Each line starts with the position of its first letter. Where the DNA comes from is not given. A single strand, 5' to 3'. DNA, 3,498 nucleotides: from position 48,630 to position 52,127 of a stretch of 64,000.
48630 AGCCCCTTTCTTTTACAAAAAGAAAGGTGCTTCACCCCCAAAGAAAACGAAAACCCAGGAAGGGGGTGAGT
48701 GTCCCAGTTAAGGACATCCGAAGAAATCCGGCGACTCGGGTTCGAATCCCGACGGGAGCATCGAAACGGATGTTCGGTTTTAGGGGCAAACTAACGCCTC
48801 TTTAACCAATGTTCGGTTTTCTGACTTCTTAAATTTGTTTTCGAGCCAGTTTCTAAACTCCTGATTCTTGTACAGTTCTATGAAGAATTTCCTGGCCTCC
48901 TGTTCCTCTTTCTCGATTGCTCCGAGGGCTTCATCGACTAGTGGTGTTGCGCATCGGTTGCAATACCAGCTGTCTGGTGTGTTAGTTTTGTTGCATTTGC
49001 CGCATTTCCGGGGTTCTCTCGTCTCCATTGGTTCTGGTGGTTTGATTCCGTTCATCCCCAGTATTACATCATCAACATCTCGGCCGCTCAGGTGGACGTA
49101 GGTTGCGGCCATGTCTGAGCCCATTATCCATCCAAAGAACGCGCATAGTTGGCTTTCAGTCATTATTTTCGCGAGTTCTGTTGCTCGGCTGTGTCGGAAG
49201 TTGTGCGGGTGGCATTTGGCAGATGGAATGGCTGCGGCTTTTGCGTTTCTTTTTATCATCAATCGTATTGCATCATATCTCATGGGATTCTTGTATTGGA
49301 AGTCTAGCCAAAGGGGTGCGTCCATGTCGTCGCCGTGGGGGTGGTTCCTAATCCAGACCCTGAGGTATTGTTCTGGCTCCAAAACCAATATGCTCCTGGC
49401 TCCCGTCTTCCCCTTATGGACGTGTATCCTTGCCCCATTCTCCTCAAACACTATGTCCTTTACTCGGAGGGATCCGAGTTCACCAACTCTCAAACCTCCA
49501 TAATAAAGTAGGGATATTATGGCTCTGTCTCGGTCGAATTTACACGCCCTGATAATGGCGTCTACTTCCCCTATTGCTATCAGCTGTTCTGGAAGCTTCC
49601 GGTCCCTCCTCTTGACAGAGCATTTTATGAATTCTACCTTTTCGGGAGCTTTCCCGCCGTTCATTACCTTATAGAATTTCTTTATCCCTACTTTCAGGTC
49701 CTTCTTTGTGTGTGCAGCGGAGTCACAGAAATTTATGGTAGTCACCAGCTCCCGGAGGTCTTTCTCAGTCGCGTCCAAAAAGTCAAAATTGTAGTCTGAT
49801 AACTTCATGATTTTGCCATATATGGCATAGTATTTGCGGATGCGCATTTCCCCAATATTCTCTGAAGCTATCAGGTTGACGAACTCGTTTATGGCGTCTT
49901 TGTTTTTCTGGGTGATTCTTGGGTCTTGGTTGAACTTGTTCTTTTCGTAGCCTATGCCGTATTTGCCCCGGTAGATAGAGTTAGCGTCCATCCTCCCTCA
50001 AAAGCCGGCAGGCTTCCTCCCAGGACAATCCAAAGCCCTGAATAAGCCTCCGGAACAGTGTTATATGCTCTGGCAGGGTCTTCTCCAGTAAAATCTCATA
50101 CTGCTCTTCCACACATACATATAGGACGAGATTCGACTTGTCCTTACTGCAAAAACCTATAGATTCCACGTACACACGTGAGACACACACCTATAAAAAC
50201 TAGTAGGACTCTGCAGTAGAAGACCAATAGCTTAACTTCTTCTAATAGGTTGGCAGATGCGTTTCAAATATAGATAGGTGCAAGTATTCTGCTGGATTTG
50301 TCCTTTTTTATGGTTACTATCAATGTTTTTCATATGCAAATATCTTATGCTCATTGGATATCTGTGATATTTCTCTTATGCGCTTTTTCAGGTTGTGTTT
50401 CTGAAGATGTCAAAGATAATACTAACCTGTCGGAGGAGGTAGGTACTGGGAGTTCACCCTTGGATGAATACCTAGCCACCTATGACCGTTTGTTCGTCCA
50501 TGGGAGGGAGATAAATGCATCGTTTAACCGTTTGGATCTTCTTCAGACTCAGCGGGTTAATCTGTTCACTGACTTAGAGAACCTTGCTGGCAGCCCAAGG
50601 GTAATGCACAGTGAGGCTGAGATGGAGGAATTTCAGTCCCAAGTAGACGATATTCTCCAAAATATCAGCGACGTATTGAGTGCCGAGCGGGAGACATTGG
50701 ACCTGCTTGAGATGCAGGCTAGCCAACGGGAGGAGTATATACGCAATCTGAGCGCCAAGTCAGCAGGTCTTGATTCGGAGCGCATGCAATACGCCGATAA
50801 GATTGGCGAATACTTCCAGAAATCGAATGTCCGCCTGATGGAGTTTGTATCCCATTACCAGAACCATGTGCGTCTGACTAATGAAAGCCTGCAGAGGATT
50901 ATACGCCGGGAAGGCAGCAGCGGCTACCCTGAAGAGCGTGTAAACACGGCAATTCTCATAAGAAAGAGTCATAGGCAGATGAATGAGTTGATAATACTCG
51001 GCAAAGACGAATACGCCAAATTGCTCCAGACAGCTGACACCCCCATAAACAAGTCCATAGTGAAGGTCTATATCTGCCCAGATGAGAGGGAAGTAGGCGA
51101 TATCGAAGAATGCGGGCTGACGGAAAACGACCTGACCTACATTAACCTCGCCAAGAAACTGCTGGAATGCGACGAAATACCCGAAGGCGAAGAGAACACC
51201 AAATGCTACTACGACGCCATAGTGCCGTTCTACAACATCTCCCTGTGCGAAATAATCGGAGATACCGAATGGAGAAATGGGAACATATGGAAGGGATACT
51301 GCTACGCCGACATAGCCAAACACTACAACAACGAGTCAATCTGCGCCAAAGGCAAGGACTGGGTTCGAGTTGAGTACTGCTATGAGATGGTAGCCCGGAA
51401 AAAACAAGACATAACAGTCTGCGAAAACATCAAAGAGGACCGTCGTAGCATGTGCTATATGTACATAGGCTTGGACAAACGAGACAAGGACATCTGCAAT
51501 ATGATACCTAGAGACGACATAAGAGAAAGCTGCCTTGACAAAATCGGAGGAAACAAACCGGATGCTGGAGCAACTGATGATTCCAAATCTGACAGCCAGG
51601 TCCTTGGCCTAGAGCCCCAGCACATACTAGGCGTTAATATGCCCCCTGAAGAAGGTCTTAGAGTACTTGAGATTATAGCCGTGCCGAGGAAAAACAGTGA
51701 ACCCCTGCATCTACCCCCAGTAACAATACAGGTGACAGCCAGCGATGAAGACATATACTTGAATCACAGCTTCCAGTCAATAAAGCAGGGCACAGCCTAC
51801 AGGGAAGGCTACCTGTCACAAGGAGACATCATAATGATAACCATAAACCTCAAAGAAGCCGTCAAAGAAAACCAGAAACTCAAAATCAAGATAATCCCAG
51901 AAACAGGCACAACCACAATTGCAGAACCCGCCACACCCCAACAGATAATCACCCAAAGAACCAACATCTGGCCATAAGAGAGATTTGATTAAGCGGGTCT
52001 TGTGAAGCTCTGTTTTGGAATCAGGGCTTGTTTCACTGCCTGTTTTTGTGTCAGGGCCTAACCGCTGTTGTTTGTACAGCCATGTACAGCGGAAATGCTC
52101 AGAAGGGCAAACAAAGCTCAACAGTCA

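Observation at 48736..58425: Integrase-bearing, AT-rich genomic island at tRNA-Glu encoding secreted proteins and a subtilase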

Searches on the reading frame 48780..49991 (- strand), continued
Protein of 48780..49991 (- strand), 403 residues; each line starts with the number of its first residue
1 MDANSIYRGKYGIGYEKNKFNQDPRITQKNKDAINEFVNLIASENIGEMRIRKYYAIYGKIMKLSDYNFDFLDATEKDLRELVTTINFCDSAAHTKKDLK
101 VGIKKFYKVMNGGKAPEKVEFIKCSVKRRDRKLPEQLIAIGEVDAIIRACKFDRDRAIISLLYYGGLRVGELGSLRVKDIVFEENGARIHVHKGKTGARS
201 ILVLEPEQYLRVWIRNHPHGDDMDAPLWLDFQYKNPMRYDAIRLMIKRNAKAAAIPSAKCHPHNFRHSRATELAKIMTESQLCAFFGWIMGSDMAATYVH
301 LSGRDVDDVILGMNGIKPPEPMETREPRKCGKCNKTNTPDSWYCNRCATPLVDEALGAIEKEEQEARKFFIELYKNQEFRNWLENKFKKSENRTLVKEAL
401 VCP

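Call 39: search_protein_families(library=ncbifam, proteins=[window:48780-49991:-], max_evalue=0.01)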
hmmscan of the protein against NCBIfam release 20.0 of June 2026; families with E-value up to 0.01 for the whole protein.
window:48780-49991:- (403 aa): 11 families
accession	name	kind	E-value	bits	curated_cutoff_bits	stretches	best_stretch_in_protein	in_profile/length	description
NF040815.2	recomb_XerA_Arch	equivalog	1.7e-26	93.3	220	1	36-275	2-228/263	site-specific tyrosine recombinase/integron integrase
TIGR02224.1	recomb_XerC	equivalog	7.8e-19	68.2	335.15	1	70-273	40-249/295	tyrosine recombinase XerC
NF001399.0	PRK00283.1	subfamily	1.7e-18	66.9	279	1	28-273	3-255/300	tyrosine recombinase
TIGR02225.1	recomb_XerD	equivalog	3.9e-18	65.8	329.6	1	59-273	26-246/290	site-specific tyrosine recombinase XerD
TIGR02249.1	integrase_gron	subfamily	5.9e-12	45.6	265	1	90-200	58-163/315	integron integrase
NF003462.0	PRK05084.1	equivalog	9.1e-11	41.1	267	1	153-282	195-325/360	tyrosine recombinase XerS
NF007371.0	PRK09871.1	subfamily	1.2e-07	31.5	222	1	142-282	11-155/198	tyrosine-type DNA invertase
NF002331.0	PRK01287.1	subfamily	3.2e-07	29.6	371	1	126-272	130-283/365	site-specific tyrosine recombinase XerC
NF007370.0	PRK09870.1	subfamily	7.6e-06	25.7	221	1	142-282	17-160/200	tyrosine-type DNA invertase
NF011946.0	PRK15417.1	equivalog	0.00074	18.8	435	0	128-204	108-180/337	integron integrase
NF040693.1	recomb_GmtY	equivalog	0.0029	16.9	340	1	154-198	219-266/441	gamma-mobile-trio recombinase GmtY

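Call 64: find_related_loci(query=A1, collection=viral_contigs, flank=10000)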
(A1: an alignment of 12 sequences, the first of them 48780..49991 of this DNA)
Query A1 (403 aa) in viral_contigs; peptide patterns used: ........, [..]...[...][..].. (x = any residue, [..] = any of these).
13 stretches matched a pattern; 6 encode a relative of the query (tblastn E <= 1e-3); 6 distinct loci.
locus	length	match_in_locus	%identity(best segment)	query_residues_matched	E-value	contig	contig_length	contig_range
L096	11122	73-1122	35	27-378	6e-63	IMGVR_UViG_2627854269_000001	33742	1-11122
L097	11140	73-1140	35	27-384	7e-66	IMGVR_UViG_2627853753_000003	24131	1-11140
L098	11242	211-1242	34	13-347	6e-55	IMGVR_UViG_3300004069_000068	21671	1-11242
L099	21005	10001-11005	31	25-356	3e-43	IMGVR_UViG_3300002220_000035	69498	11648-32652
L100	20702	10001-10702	37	134-360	3e-40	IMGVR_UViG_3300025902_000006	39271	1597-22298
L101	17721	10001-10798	30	30-314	2e-30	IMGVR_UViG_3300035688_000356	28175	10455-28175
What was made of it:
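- Distant integrase relatives sit at the ends of predicted proviral contigs (call 64).
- Tried and rejected: A profile scan found only 30-37% relatives (call 64).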

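Call 78: search_dna_similar(query=window:48780-49991:-, collection=phages, mode=protein, max_rows=12)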
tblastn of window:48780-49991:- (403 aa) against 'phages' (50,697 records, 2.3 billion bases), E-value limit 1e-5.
Records with a match: 172; places in all: 172; records where one place covers at least 80% of the query: 2.
Best place of each record, by identity: <60% 172.
By first word of the organism name: Mycobacterium 152; Bacteriophage 7; Halorubrum 5; Brevibacillus 3; Listeria 2; Geoglobus 1; Pleomorphic 1; Caudoviricetes 1.
By host as written in the record: Mycobacterium smegmatis mc2 155 108; Mycobacterium smegmatis mc2155 17; Mycobacterium smegmatis mc#155 17; - 9; Mycobacterium sp. 6; Brevibacillus laterosporus 3; Halorubrum sp. 2; Listeria monocytogenes 2; and 7 more.
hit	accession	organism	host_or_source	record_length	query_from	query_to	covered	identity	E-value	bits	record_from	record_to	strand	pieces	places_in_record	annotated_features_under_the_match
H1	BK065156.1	Geoglobus acetivorans pleomorphic virus 1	Geoglobus acetivorans strain SBH6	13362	27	380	88%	34.7%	1e-59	214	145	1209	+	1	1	integrase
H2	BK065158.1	Pleomorphic virus ThalV2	Archaeoglobus sp. JdFR-37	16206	26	368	85%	35.4%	1e-52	194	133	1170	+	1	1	xerC: tyrosine recombinase XerC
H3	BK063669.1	Caudoviricetes sp. vir524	Methanomicrobiales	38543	82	360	69%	31.5%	1e-31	133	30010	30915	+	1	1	integrase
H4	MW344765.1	Halorubrum virus Humcor1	Halorubrum coriense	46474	143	373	57%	32.9%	6e-24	110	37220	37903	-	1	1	int: integrase family protein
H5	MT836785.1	Bacteriophage sp.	human fecal samples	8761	19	273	63%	27.5%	2e-6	56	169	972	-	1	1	record has no annotation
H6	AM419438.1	Halorubrum virus BJ1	hypersaline lake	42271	143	356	53%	31.9%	9e-24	109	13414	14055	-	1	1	hypothetical protein (x2)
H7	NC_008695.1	Halorubrum virus BJ1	hypersaline lake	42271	143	356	53%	31.9%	9e-24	109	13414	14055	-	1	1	hypothetical protein | tyrosine-type recombinase/integrase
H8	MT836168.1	Bacteriophage sp.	human fecal samples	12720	62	323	65%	26.1%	8e-7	57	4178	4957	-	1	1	record has no annotation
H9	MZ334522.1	Halorubrum tailed virus 27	Halorubrum sp.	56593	134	368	58%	27.5%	3e-15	84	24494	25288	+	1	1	integrase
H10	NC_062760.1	Halorubrum tailed virus 27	Halorubrum sp.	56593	134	368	58%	27.5%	3e-15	84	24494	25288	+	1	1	integrase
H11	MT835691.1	Bacteriophage sp.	human fecal samples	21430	72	273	50%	30.0%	9e-9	64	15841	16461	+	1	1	record has no annotation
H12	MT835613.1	Bacteriophage sp.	human fecal samples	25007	128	309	45%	31.6%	5e-9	64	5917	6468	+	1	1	record has no annotation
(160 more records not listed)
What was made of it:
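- Closest known: Integrases of non-halophilic pleolipoviruses. Same: These are the best annotated viral matches: 35% identity over 85-88% of the integrase (call 78).
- The closest annotated viral integrases are those of pleolipoviruses GacPV1 and ThalV2, 13-16-kb genomes (35% identity over 85-88% of the query, 1e-59 and 1e-52; call 78).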

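Call 79: search_dna_similar(query=window:48780-49991:-, collection=plasmids, mode=protein, max_rows=12)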
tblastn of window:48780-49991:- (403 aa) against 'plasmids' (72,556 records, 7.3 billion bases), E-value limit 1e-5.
Records with a match: 218; places in all: 233; records where one place covers at least 80% of the query: 7.
Best place of each record, by identity: <60% 218.
By first word of the organism name: Enterococcus 40; Sinorhizobium 19; Staphylococcus 15; Bacillus 14; Agrobacterium 11; Providencia 11; Phaeobacter 10; Clostridium 9; Proteus 7; Halobacterium 6; and 50 more.
By predicted mobility (MOB-suite, as given by PLSDB): non-mobilizable 115; conjugative 79; mobilizable 24.
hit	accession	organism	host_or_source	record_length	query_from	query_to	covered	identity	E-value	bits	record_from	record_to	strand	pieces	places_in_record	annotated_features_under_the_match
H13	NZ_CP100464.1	Salinigranum marinum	cell culture,Saline soil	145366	18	319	75%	37.8%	9e-50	187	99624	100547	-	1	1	tyrosine-type recombinase/integrase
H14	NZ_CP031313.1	Halobellus limi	Cell culture,Taibei marine solar ...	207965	26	313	71%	37.5%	3e-43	168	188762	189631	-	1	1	tyrosine-type recombinase/integrase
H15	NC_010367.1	Halobacterium salinarum NRC-34001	-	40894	51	379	82%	26.1%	1e-9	68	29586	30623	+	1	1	site-specific integrase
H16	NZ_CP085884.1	Halobacterium salinarum NRC-34001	Genome,Canadian salted buffalo hide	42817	51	379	82%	26.1%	1e-9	68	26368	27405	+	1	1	site-specific integrase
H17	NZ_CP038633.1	Halobacterium salinarum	cell culture,DSM:3754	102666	51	379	82%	26.1%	1e-9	68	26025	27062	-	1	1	site-specific integrase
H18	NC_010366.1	Halobacterium salinarum NRC-34001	-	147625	51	379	82%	26.1%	1e-9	68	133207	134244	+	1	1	site-specific integrase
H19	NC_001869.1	Halobacterium salinarum NRC-34001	-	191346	51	379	82%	26.1%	1e-9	68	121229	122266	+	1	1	site-specific integrase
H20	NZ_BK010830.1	Halobacterium salinarum NRC-34001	-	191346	51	379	82%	26.1%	1e-9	68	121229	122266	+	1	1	site-specific integrase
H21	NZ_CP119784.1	Haladaptatus sp. YSMS36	cell culture,sediment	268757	82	398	79%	26.6%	2e-13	80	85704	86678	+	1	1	tyrosine-type recombinase/integrase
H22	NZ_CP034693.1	Halorubrum sp. BOL3-1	-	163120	26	350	81%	25.1%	2e-14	83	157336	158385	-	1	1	site-specific integrase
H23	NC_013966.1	Haloferax volcanii DS2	-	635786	75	364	72%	26.4%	3e-10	70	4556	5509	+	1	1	site-specific integrase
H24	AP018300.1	Fischerella sp. NIES-4106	-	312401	87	380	73%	26.0%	9e-9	65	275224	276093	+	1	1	integrase family protein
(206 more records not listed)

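Call 80: search_solved_structures(query=window:48780-49991:-, max_evalue=0.001)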
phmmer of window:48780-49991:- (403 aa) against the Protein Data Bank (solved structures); distinct sequences matched with E-value up to 0.001: 5.
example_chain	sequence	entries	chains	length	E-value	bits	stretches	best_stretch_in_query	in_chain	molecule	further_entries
4a8e_A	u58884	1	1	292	6.1e-11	45.2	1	123-275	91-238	PROBABLE TYROSINE RECOMBINASE XERC-LIKE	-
5hxy_A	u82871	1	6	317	1.8e-08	37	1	34-297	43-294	Tyrosine recombinase XerA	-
1a0p_A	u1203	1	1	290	3.7e-06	29.4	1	127-297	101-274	SITE-SPECIFIC RECOMBINASE XERD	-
5dcf_A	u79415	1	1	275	2.1e-05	26.9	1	154-297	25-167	Tyrosine recombinase XerD,DNA translocase FtsK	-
2a3v_A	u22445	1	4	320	0.00012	24.5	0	114-209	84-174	site-specific recombinase IntI4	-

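Call 81: search_protein_families(library=padloc, proteins=[window:48780-49991:-], max_evalue=0.001)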
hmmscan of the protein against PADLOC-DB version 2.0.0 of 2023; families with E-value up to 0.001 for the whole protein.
window:48780-49991:- (403 aa): 0 families

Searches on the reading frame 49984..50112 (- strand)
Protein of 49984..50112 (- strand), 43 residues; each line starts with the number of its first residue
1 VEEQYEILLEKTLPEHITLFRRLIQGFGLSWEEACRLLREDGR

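Call 74: search_protein_families(library=pfam, proteins=[window:49984-50112:-], max_evalue=10)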
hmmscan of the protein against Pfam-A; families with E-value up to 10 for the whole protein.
seq(43 aa): 0 families
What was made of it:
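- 49981..50112 (-): Conserved 43-codon ORF (GTG start) whose stop overlaps the integrase start. It is helix-rich (…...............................). Candidate regulator or recombination directionality factor. No Pfam match (call 74), so the function is inferred only.
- The small ORF has no recognisable family (call 74).
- Tried and rejected: The small ORF has no Pfam family (call 74).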

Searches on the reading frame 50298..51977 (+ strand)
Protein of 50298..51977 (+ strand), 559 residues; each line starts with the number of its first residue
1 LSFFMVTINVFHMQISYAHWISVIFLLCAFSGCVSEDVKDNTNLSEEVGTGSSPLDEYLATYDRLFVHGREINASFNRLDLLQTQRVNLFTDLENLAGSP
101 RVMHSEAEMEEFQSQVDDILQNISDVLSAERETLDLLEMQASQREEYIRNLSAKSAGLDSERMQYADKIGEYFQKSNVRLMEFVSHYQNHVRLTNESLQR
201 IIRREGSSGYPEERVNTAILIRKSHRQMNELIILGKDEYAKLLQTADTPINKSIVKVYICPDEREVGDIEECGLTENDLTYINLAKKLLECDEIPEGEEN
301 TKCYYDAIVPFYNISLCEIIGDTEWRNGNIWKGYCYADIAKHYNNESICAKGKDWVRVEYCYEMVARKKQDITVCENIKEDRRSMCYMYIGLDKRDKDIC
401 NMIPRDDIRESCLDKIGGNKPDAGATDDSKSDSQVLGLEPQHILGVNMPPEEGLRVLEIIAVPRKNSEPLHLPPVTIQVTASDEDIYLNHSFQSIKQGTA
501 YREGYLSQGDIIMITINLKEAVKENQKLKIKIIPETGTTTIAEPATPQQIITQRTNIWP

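Call 9: search_protein_families(library=pfam, proteins=[window:50298-51977:+], max_evalue=0.01)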
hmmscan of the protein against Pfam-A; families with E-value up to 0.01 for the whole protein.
window:50298-51977:+ (559 aa): 1 family
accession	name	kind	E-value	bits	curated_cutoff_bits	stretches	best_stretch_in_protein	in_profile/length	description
PF01917.21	Arch_flagellin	-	1.6e-05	25.7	29.5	1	467-541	79-159/162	Archaebacterial flagellin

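Call 38: search_protein_families(library=phrogs, proteins=[window:50298-51977:+], max_evalue=0.01)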
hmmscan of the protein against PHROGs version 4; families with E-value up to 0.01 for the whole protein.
window:50298-51977:+ (559 aa): 0 families

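Call 39: search_protein_families(library=ncbifam, proteins=[window:50298-51977:+], max_evalue=0.01)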
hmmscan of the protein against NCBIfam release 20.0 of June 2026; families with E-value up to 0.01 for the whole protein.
window:50298-51977:+ (559 aa): 1 family
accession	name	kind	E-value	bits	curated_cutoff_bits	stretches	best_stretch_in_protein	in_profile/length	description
NF006325.0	PRK08541.1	subfamily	0.0012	18.8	210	0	504-550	163-213/221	flagellin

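Call 59: search_protein_representatives(protein=window:50298-51977:+)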
Query: 559 residues. Proteins with E-value up to 0.001 (for the whole library): 745; up to 1e-10: 65; up to 1e-30: 2. The best 150 are listed.
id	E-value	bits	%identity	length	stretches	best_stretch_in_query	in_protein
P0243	0.0e+00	1024.1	100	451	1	109-559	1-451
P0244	3.2e-32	128.5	29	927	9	347-427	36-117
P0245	3.4e-21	92.1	34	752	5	321-401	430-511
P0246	5.0e-19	84.9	35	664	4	332-407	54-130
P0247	1.5e-18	83.3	36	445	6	334-407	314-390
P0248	2.0e-17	79.6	34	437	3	301-404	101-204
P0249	7.5e-17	77.8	33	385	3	286-427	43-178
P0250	8.1e-16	74.3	32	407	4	321-427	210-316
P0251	1.6e-15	73.4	32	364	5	284-413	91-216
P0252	1.1e-14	70.7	29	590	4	290-428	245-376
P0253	1.8e-14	69.9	31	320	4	328-412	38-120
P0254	1.9e-14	69.8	30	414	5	344-416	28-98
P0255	2.8e-14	69.2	30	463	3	322-413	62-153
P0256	3.0e-14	69.1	28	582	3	310-430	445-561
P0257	3.9e-14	68.8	29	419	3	299-418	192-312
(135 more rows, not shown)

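Call 60: search_protein_families(library=pfam, proteins=[P0244, P0245, P0246, P0247, P0248, P0249], max_evalue=0.001)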
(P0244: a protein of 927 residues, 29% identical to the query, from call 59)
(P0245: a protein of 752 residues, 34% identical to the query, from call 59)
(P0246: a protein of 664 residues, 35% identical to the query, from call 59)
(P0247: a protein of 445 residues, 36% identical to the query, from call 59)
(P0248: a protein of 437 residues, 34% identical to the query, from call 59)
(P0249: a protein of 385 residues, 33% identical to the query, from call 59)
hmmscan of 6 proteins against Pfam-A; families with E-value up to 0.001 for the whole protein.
P0244 (927 aa): 0 families

P0245 (752 aa): 1 family
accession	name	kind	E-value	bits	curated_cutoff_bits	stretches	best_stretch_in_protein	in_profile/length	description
PF18915.5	DUF5667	-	4.2e-11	43.6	27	1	47-131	1-85/99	Domain of unknown function (DUF5667)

P0246 (664 aa): 0 families

P0247 (445 aa): 0 families

P0248 (437 aa): 0 families

P0249 (385 aa): 0 families

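Call 81: search_protein_families(library=padloc, proteins=[window:50298-51977:+], max_evalue=0.001)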
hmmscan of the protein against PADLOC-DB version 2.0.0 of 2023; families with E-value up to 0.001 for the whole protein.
window:50298-51977:+ (559 aa): 0 families
